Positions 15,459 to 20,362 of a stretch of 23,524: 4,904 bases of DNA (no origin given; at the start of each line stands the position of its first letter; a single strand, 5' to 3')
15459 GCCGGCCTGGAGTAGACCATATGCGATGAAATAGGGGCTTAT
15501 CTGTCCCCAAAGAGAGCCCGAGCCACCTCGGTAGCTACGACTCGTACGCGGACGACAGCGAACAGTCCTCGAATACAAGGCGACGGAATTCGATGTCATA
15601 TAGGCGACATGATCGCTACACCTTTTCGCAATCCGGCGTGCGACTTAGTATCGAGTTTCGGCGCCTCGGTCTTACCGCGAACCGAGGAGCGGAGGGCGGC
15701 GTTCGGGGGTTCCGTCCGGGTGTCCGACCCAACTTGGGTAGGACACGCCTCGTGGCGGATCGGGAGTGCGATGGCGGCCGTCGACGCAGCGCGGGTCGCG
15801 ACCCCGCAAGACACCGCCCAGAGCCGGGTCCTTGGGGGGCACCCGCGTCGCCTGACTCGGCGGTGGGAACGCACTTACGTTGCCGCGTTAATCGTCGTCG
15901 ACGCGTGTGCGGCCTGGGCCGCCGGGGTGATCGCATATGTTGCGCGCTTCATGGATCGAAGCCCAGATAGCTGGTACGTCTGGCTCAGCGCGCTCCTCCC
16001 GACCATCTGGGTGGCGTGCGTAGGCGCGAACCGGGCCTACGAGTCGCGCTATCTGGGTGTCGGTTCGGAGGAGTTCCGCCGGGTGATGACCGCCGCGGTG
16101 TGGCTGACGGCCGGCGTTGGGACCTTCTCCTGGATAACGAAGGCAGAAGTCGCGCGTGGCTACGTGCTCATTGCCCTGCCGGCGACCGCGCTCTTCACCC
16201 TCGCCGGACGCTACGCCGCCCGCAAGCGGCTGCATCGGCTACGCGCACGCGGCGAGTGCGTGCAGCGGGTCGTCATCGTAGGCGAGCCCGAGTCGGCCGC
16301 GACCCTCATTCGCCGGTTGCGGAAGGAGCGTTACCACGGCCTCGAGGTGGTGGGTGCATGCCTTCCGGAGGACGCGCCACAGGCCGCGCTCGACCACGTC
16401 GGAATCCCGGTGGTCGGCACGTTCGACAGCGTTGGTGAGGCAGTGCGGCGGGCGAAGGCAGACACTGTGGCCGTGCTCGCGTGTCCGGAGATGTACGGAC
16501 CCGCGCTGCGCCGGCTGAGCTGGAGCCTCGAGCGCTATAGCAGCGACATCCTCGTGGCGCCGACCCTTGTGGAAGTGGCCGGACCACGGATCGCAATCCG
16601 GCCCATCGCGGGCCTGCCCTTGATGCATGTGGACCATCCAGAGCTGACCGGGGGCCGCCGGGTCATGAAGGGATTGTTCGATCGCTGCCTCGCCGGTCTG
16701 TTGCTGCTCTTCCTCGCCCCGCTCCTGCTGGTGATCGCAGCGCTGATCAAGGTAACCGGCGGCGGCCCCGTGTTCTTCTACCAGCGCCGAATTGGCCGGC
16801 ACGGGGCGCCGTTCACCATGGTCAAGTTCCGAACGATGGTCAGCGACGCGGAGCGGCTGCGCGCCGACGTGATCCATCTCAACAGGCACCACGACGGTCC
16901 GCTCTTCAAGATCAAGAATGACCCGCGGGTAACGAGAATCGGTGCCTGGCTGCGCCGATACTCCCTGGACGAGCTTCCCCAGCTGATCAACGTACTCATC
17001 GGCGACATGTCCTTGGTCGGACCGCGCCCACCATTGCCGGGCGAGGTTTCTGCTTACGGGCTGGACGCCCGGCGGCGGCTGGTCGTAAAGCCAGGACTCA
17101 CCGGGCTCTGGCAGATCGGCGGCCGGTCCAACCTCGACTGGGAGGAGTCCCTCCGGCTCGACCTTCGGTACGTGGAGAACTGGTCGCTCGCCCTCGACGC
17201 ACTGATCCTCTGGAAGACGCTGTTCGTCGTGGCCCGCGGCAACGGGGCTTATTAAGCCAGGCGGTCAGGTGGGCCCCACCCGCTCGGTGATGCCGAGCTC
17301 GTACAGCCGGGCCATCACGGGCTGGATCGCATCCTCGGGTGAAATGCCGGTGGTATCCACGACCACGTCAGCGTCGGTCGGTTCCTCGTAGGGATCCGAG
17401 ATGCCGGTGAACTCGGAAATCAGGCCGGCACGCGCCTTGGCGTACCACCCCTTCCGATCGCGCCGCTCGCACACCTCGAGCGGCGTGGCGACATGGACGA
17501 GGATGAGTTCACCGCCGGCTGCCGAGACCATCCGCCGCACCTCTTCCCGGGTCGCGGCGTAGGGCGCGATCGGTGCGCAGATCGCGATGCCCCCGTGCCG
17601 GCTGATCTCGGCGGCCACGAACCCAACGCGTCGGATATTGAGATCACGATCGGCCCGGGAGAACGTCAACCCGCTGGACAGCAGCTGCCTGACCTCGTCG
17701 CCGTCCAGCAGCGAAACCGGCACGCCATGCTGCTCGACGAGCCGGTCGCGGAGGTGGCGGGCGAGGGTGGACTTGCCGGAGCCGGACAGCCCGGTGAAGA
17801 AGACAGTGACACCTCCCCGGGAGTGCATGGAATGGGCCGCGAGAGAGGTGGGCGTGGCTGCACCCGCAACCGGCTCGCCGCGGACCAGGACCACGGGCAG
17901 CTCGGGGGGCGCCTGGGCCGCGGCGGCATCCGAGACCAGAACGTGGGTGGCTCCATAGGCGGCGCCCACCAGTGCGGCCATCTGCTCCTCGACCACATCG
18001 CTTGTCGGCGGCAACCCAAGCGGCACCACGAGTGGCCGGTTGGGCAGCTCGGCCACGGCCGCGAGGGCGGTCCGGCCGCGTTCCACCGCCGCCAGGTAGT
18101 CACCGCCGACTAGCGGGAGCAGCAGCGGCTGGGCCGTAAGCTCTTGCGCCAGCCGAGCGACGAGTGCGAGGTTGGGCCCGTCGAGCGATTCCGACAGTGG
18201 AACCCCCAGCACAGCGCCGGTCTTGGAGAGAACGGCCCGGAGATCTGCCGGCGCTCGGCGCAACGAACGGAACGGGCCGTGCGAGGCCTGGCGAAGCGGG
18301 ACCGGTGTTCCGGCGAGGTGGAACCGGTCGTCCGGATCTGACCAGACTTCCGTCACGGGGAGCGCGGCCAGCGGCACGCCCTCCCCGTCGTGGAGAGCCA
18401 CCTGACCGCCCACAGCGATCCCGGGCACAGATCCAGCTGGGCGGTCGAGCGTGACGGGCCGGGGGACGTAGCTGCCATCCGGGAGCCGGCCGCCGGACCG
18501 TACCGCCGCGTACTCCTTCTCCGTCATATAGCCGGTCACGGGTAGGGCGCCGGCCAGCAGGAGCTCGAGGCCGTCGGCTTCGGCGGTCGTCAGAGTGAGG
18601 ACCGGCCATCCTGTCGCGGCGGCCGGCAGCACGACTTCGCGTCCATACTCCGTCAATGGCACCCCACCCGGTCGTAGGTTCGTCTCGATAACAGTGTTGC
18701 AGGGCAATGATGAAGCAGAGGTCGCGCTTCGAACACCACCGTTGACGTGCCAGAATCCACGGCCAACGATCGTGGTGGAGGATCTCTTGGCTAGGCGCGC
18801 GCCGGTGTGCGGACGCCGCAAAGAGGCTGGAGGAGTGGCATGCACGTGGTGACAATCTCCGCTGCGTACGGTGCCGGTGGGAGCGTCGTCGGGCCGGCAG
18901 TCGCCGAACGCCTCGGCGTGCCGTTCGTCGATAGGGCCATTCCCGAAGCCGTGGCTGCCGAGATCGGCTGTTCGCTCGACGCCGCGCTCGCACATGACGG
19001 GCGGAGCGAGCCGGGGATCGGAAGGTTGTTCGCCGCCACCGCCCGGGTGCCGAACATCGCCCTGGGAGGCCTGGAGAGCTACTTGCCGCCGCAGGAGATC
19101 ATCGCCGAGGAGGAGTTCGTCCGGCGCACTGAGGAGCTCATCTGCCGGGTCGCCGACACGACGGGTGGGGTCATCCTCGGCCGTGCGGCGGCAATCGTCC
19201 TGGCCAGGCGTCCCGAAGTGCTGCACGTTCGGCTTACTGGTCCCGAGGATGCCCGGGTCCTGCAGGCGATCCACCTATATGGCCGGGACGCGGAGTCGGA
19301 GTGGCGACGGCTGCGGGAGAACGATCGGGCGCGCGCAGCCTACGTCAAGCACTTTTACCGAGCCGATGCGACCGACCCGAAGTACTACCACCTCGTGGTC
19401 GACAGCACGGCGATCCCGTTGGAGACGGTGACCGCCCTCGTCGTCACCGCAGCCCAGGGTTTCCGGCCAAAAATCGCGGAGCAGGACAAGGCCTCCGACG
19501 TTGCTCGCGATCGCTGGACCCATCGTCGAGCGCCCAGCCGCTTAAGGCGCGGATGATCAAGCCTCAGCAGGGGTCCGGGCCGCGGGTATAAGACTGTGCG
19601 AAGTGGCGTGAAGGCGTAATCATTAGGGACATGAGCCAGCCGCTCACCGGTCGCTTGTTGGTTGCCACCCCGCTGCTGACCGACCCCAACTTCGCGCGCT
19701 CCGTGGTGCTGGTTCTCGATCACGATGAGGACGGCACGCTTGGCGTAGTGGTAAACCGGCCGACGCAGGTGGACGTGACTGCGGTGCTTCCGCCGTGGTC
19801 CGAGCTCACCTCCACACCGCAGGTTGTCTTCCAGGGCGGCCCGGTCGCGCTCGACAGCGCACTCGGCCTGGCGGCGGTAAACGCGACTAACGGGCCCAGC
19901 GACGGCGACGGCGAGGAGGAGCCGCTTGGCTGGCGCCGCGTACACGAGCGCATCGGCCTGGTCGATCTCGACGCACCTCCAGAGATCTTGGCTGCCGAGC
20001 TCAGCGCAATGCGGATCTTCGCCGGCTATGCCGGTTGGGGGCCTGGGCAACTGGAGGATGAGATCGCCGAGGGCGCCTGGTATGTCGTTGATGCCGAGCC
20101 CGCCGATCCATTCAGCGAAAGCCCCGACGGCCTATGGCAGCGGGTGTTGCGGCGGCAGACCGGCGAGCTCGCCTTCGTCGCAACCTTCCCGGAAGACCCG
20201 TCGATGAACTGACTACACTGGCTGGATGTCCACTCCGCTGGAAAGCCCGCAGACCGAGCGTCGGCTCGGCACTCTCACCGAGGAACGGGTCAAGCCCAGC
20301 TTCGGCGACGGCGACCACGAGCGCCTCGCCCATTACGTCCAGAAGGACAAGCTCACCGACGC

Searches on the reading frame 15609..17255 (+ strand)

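Call 64: search_protein_families(library=pfam, proteins=[window:15609-17255:+], max_evalue=0.001)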
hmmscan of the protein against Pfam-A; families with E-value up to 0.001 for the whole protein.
window:15609-17255:+ (548 aa): 2 families
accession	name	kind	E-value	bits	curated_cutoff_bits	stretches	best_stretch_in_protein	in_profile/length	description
PF02397.22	Bac_transf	-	1.2e-67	227.4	27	1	354-542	1-178/179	Bacterial sugar transferase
PF13727.12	CoA_binding_3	-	5e-08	33.6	25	1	143-287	5-145/175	CoA-binding domain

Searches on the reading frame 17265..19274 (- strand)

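Call 64: search_protein_families(library=pfam, proteins=[window:17265-19274:-], max_evalue=0.001)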
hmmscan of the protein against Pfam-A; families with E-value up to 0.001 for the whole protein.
window:17265-19274:- (669 aa): 6 families
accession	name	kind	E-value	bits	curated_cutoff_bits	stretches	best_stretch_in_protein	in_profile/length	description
PF01583.26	APS_kinase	-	5.4e-56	189.3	21.1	1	488-640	2-152/152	Adenylylsulphate kinase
PF14306.12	PUA_2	-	1.5e-13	51.1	27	1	218-312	23-118/159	PUA-like domain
PF13671.12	AAA_33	-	3.3e-08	34.4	27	1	492-608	3-117/143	AAA domain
PF08433.16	KTI12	-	2.3e-05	24.5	22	1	491-609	4-119/271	Chromatin associated protein KTI12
PF13238.12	AAA_18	-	0.00042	21.2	29.4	1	491-534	1-34/128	AAA domain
PF13191.12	AAA_16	-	0.00047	21.1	32.6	1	485-522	21-57/167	AAA ATPase domain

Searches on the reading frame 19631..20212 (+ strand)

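Call 64: search_protein_families(library=pfam, proteins=[window:19631-20212:+], max_evalue=0.001)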
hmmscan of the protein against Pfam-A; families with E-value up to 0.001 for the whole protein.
window:19631-20212:+ (193 aa): 1 family
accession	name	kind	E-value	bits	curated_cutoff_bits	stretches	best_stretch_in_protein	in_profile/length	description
PF02622.21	DUF179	-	1.3e-36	126.4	27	1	14-175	1-155/157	AlgH-like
